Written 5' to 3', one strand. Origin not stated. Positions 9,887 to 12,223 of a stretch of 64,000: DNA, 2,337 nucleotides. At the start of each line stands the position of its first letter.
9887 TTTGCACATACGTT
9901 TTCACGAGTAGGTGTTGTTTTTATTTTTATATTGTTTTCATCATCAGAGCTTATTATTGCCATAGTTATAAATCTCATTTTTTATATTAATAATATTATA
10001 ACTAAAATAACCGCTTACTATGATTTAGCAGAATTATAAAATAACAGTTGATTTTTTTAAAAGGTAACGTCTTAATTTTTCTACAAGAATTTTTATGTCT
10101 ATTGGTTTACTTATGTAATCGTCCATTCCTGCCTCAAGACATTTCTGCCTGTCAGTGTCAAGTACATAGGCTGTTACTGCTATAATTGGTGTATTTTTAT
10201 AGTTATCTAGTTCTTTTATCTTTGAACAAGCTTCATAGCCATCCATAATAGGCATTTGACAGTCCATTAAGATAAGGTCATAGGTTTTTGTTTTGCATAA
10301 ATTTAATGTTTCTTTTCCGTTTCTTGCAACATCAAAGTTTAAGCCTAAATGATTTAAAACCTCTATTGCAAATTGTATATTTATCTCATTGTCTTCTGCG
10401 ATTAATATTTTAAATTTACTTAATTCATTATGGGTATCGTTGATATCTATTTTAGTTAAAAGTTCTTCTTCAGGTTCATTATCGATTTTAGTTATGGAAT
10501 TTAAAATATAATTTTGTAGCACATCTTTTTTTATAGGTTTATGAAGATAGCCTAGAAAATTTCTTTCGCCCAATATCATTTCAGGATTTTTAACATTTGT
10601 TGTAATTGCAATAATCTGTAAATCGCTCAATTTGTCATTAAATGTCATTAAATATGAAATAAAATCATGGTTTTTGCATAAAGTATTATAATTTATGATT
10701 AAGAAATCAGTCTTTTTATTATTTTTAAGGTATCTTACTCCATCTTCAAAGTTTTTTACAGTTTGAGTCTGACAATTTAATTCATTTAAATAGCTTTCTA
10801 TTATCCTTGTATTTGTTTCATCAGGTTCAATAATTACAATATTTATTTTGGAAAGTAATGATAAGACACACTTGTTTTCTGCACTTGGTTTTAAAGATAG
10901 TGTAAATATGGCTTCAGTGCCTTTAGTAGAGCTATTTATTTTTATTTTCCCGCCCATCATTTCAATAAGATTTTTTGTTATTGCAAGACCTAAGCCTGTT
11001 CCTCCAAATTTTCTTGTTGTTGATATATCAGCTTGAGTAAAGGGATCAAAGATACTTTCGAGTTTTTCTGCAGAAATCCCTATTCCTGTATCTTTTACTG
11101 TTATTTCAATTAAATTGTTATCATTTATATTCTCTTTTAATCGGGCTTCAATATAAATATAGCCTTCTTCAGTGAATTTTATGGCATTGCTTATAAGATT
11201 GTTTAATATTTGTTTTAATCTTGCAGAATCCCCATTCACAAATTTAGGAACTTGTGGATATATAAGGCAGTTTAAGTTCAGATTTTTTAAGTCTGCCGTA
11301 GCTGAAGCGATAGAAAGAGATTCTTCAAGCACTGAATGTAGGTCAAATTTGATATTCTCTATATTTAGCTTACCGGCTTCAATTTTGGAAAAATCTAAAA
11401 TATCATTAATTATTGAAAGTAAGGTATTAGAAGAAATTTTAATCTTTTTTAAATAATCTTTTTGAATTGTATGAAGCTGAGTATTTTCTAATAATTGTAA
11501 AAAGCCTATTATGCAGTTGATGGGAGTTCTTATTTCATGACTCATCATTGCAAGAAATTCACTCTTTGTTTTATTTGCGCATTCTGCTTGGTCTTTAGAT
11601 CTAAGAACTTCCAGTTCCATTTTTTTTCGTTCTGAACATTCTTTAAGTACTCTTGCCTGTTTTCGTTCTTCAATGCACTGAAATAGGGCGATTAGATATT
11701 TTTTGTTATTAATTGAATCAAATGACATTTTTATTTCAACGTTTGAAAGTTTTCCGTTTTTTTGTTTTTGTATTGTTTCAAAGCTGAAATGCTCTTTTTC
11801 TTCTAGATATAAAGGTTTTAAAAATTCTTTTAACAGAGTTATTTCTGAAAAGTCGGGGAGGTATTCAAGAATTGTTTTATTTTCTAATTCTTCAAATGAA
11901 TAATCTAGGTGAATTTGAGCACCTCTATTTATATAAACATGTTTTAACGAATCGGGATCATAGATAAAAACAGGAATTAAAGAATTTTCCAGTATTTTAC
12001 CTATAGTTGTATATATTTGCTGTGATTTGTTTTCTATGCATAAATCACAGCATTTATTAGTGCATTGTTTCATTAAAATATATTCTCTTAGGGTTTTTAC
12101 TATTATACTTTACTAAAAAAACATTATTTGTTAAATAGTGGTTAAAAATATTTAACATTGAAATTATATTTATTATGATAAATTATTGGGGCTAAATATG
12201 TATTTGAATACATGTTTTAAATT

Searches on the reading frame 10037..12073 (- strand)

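Call 46: search_protein_families(library=pfam, proteins=[window:10037-12073:-], max_evalue=1e-8)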
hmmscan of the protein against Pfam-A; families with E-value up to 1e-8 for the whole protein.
window:10037-12073:- (679 aa): 3 families
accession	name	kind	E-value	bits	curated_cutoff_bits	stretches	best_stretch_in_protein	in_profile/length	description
PF00072.30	Response_reg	-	7.9e-36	123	30.2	1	556-667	1-110/111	Response regulator receiver domain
PF02518.31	HATPase_c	-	1.7e-28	99.7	26.4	1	281-395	1-110/111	Histidine kinase-, DNA gyrase B-, and HSP90-like ATPase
PF00512.31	HisKA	-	5.2e-22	78.1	26.9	1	170-234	2-66/66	His Kinase A (phospho-acceptor) domain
